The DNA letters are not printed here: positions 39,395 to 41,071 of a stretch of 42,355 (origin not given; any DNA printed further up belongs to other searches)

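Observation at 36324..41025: Three tandem S-layer-protein paralogs carried as cargo of the phage-plasmid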

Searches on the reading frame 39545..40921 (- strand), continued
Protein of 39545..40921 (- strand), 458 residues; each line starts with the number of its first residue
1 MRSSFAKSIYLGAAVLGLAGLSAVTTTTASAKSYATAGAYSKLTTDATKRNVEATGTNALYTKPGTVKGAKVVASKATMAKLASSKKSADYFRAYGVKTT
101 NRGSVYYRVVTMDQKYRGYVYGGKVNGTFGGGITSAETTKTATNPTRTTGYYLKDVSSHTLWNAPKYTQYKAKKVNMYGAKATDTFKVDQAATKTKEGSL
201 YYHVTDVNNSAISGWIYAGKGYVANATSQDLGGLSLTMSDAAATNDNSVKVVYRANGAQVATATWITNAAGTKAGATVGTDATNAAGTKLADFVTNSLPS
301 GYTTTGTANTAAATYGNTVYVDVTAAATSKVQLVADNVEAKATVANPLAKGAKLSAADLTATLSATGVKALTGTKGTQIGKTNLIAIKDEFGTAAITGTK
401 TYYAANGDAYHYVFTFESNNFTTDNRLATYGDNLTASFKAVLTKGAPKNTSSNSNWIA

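Call 89: get_annotated_region(hit=H36, flank=3500)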
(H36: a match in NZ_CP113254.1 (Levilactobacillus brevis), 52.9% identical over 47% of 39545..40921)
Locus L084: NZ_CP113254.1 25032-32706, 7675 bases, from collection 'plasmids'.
description: Levilactobacillus brevis strain SC013 plasmid plas4, complete sequence
organism: Levilactobacillus brevis (NCBI taxid 1580)
taxonomy: Bacteria; Bacillota; Bacilli; Lactobacillales; Lactobacillaceae; Levilactobacillus; Levilactobacillus brevis
host: -; source: pure culture,Chinese sauerkraut; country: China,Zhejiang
typing (MOB-suite, as given by PLSDB): non-mobilizable; replicon rep_cluster_1675
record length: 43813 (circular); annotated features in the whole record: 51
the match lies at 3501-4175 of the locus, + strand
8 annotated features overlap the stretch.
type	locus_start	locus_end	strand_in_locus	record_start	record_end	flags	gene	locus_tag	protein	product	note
CDS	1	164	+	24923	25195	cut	-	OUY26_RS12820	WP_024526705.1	hypothetical protein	-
CDS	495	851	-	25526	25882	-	-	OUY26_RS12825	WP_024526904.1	hypothetical protein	-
CDS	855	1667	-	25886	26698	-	-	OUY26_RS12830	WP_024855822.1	ParA family protein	-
CDS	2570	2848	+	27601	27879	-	-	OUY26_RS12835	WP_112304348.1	BRCT domain-containing protein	-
CDS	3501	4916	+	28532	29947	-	-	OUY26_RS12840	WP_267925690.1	hypothetical protein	-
CDS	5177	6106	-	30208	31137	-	-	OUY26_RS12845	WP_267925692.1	IS30 family transposase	-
CDS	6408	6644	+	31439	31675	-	-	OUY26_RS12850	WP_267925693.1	hypothetical protein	-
CDS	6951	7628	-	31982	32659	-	-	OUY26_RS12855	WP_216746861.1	XRE family transcriptional regulator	-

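Call 90: get_annotated_region(hit=H23, flank=5000)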
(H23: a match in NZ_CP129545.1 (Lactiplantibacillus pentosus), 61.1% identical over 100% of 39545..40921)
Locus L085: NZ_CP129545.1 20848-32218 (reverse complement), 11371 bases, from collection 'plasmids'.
description: Lactiplantibacillus pentosus strain LB-1 plasmid unnamed3, complete sequence
organism: Lactiplantibacillus pentosus (NCBI taxid 1589)
taxonomy: Bacteria; Bacillota; Bacilli; Lactobacillales; Lactobacillaceae; Lactiplantibacillus; Lactiplantibacillus pentosus
host: -; source: cell culture,Dairy; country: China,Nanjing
typing (MOB-suite, as given by PLSDB): non-mobilizable; replicon rep_cluster_1675
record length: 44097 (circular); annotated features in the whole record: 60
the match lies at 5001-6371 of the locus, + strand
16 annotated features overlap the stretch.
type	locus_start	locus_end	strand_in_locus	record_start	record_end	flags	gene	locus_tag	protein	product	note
CDS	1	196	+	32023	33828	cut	-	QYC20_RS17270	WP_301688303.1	hypothetical protein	-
CDS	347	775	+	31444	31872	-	-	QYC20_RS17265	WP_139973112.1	hypothetical protein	-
CDS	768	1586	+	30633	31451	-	-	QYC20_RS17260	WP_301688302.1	GH25 family lysozyme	GO:0016998 - cell wall macromolecule catabolic process [Evidence IEA]; GO:0009253 - peptidoglycan catabolic process ...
CDS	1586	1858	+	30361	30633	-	-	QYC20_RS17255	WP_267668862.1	hypothetical protein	-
CDS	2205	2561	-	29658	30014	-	-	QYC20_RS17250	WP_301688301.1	hypothetical protein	-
CDS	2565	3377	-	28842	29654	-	-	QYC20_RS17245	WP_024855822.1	ParA family protein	-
CDS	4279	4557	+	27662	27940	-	-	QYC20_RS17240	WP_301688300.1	BRCT domain-containing protein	-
CDS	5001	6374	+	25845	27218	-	-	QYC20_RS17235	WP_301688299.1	S-layer protein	-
CDS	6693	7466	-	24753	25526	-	-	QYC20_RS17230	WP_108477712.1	hypothetical protein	-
CDS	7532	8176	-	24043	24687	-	-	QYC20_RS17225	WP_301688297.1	XRE family transcriptional regulator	-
CDS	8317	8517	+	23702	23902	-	-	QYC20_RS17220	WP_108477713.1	helix-turn-helix transcriptional regulator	-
CDS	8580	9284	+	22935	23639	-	-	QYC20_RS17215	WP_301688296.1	phage regulatory protein/antirepressor Ant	-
CDS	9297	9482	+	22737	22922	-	-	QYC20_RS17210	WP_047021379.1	hypothetical protein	-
CDS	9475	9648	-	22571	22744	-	-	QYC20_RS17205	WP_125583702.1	YjzC family protein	-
CDS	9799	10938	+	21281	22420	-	-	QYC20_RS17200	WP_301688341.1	RNA-guided endonuclease TnpB family protein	-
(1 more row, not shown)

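Call 95: fold_search(model_id=the predicted structure, library=viral)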
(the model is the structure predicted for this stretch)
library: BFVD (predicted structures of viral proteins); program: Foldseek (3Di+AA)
matches with E <= 10: 399; with E <= 0.001: 0
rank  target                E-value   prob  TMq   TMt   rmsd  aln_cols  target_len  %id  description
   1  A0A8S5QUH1            1.6e-03  0.23  0.13  0.13  42.2       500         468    8  MucBP domain-containing protein [Siphoviridae sp. ctzSN25]
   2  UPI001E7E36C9         6.1e-03  0.82  0.15  0.24  18.2       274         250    7  (no name look-up for this kind of identifier)
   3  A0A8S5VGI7            6.2e-02  0.75  0.17  0.09   8.8       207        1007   11  Uncharacterized protein [Myoviridae sp. ctkfK18]
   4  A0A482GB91            7.4e-02  0.20  0.12  0.10  11.8       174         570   16  (no name in the UniProt tables at hand)
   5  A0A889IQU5            7.8e-02  0.08  0.09  0.08  17.1       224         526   12  (no name in the UniProt tables at hand)
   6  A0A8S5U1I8            8.2e-02  0.47  0.13  0.19  12.8       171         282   10  CHAP domain protein [Siphoviridae sp. ctt8434]
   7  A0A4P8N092            1.1e-01  0.09  0.07  0.09  17.5       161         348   14  Tail fiber [Rheinheimera phage vB_RspM_Barba9A]
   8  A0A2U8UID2            1.6e-01  0.11  0.08  0.13  15.9       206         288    9  (no name in the UniProt tables at hand)
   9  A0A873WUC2            1.8e-01  0.06  0.07  0.14  20.0       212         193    9  (no name in the UniProt tables at hand)
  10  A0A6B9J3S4            1.8e-01  0.02  0.08  0.06  23.7       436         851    8  Uncharacterized protein [Photobacterium phage PDCC-1]
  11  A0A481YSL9            1.9e-01  0.44  0.10  0.25   6.5        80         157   11  Uncharacterized protein [Marseillevirus LCMAC101]
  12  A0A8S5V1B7            2.4e-01  0.18  0.09  0.08  12.7       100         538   16  Uncharacterized protein [Myoviridae sp. ctJ2i1]
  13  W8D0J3                2.5e-01  0.02  0.08  0.05  21.8       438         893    8  Uncharacterized protein [Erwinia phage PhiEaH1]
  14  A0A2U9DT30            2.9e-01  0.04  0.07  0.10  19.8       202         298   10  Uncharacterized protein [Escherichia phage ST32]
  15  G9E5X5                2.9e-01  0.04  0.09  0.07  21.3       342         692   10  Glycine-rich domain-containing protein [Micromonas pusilla virus SP1]
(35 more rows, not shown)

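Call 105: search_protein_families(library=phrogs, proteins=[window:39545-40921:-], max_evalue=0.01)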
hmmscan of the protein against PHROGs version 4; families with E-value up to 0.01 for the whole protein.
window:39545-40921:- (458 aa): 0 families

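Call 106: search_protein_families(library=padloc, proteins=[window:39545-40921:-], max_evalue=0.01)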
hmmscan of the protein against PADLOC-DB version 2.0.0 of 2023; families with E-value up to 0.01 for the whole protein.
window:39545-40921:- (458 aa): 0 families
